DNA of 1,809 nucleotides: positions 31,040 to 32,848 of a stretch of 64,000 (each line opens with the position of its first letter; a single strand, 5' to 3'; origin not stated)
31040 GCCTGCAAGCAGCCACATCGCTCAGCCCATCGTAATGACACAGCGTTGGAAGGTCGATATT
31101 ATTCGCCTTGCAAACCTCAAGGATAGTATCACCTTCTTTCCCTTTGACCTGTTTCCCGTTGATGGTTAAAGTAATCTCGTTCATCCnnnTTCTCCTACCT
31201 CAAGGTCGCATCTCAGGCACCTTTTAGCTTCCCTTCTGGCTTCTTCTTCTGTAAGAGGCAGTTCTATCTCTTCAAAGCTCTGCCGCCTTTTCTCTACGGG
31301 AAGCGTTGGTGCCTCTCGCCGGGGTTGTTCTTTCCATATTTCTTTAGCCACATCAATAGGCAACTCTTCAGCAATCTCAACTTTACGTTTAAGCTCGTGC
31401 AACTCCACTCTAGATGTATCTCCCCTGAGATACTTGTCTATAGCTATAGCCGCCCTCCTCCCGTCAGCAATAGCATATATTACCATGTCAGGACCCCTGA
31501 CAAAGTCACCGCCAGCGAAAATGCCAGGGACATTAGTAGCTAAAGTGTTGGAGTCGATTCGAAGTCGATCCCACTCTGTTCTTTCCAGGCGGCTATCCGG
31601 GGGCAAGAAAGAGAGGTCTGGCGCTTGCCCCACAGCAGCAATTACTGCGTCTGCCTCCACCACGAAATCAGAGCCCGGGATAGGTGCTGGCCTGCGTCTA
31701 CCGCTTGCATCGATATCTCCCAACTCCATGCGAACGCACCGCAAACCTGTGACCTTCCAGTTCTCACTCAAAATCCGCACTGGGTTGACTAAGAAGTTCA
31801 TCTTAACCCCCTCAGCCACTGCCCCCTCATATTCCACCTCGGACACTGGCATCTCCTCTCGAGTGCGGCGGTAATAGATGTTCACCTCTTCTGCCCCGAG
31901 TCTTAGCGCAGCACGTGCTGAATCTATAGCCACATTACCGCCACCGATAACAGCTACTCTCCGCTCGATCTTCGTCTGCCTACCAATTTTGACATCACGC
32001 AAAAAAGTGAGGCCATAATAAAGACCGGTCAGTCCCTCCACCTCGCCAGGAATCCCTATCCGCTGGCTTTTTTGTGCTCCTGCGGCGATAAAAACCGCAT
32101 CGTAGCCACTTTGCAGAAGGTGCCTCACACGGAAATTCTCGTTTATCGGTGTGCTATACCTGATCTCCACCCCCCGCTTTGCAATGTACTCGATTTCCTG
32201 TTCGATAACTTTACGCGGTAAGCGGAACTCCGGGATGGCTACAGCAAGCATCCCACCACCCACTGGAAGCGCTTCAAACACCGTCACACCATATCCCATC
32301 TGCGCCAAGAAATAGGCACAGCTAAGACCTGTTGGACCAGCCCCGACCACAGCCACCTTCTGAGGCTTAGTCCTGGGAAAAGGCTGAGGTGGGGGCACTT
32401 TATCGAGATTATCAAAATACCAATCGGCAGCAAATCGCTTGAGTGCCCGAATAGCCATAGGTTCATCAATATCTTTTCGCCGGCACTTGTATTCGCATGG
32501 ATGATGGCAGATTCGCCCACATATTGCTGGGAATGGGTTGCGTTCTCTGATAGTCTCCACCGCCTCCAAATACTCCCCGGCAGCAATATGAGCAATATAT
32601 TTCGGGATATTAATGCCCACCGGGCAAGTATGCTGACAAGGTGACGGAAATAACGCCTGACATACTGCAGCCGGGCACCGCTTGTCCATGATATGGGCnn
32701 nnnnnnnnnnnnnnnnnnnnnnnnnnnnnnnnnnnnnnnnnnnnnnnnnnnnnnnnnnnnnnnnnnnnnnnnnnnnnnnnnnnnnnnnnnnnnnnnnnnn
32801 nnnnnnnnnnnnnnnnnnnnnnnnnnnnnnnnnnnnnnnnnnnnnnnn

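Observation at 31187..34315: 1042-aa single polypeptide fusing a complete NuoF/HoxF diaphorase subunit to a GltD-like NAD(P)H flavoprotein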

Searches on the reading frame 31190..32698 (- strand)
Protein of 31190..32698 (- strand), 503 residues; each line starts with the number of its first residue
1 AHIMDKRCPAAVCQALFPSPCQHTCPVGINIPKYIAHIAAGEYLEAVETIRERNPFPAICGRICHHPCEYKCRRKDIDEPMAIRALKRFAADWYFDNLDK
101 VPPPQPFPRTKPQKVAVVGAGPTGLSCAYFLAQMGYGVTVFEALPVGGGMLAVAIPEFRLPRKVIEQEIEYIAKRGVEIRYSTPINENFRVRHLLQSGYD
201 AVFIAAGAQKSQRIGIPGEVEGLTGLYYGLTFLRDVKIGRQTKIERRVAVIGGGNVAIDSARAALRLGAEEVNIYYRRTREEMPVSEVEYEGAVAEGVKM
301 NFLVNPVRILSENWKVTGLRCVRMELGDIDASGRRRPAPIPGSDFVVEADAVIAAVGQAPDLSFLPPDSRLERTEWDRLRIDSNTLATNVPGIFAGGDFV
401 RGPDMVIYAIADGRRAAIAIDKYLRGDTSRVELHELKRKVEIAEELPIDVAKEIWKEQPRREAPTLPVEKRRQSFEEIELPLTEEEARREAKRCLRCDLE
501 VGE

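Call 29: search_solved_structures(query=window:31190-32698:-, max_evalue=1e-60, show_alignments=5)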
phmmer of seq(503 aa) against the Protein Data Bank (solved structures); distinct sequences matched with E-value up to 1e-60: 8.
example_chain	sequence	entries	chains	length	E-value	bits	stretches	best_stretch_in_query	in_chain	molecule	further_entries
9bov_A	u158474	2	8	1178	5.8e-123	414.5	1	19-498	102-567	Molybdopterin oxidoreductase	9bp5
9n5u_A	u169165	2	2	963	1.5e-113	383.4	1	19-498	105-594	NfnA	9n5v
8oh5_C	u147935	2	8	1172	1.8e-104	353.5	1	19-498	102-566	Formate dehydrogenase-O, major subunit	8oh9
4ylf_B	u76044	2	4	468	3.1e-103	349.4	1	19-427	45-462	Dihydropyrimidine dehydrogenase subunit A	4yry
5jca_L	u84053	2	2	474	4.4e-89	302.7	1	19-425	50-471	NADH-dependent Ferredoxin:NADP Oxidoreductase (NfnI) subunit alpha | NADH-dependent Ferredoxin:NADP Oxidoreductase subunit alpha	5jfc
5vj7_A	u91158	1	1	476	1.7e-80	274.4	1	19-425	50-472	Oxidoreductase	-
6s6s_G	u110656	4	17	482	3.5e-66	227.2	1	21-426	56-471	Glutamate synthase [NADPH] small chain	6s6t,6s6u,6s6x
2vdc_G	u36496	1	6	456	7.6e-65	222.8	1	15-426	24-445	GLUTAMATE SYNTHASE [NADPH] SMALL CHAIN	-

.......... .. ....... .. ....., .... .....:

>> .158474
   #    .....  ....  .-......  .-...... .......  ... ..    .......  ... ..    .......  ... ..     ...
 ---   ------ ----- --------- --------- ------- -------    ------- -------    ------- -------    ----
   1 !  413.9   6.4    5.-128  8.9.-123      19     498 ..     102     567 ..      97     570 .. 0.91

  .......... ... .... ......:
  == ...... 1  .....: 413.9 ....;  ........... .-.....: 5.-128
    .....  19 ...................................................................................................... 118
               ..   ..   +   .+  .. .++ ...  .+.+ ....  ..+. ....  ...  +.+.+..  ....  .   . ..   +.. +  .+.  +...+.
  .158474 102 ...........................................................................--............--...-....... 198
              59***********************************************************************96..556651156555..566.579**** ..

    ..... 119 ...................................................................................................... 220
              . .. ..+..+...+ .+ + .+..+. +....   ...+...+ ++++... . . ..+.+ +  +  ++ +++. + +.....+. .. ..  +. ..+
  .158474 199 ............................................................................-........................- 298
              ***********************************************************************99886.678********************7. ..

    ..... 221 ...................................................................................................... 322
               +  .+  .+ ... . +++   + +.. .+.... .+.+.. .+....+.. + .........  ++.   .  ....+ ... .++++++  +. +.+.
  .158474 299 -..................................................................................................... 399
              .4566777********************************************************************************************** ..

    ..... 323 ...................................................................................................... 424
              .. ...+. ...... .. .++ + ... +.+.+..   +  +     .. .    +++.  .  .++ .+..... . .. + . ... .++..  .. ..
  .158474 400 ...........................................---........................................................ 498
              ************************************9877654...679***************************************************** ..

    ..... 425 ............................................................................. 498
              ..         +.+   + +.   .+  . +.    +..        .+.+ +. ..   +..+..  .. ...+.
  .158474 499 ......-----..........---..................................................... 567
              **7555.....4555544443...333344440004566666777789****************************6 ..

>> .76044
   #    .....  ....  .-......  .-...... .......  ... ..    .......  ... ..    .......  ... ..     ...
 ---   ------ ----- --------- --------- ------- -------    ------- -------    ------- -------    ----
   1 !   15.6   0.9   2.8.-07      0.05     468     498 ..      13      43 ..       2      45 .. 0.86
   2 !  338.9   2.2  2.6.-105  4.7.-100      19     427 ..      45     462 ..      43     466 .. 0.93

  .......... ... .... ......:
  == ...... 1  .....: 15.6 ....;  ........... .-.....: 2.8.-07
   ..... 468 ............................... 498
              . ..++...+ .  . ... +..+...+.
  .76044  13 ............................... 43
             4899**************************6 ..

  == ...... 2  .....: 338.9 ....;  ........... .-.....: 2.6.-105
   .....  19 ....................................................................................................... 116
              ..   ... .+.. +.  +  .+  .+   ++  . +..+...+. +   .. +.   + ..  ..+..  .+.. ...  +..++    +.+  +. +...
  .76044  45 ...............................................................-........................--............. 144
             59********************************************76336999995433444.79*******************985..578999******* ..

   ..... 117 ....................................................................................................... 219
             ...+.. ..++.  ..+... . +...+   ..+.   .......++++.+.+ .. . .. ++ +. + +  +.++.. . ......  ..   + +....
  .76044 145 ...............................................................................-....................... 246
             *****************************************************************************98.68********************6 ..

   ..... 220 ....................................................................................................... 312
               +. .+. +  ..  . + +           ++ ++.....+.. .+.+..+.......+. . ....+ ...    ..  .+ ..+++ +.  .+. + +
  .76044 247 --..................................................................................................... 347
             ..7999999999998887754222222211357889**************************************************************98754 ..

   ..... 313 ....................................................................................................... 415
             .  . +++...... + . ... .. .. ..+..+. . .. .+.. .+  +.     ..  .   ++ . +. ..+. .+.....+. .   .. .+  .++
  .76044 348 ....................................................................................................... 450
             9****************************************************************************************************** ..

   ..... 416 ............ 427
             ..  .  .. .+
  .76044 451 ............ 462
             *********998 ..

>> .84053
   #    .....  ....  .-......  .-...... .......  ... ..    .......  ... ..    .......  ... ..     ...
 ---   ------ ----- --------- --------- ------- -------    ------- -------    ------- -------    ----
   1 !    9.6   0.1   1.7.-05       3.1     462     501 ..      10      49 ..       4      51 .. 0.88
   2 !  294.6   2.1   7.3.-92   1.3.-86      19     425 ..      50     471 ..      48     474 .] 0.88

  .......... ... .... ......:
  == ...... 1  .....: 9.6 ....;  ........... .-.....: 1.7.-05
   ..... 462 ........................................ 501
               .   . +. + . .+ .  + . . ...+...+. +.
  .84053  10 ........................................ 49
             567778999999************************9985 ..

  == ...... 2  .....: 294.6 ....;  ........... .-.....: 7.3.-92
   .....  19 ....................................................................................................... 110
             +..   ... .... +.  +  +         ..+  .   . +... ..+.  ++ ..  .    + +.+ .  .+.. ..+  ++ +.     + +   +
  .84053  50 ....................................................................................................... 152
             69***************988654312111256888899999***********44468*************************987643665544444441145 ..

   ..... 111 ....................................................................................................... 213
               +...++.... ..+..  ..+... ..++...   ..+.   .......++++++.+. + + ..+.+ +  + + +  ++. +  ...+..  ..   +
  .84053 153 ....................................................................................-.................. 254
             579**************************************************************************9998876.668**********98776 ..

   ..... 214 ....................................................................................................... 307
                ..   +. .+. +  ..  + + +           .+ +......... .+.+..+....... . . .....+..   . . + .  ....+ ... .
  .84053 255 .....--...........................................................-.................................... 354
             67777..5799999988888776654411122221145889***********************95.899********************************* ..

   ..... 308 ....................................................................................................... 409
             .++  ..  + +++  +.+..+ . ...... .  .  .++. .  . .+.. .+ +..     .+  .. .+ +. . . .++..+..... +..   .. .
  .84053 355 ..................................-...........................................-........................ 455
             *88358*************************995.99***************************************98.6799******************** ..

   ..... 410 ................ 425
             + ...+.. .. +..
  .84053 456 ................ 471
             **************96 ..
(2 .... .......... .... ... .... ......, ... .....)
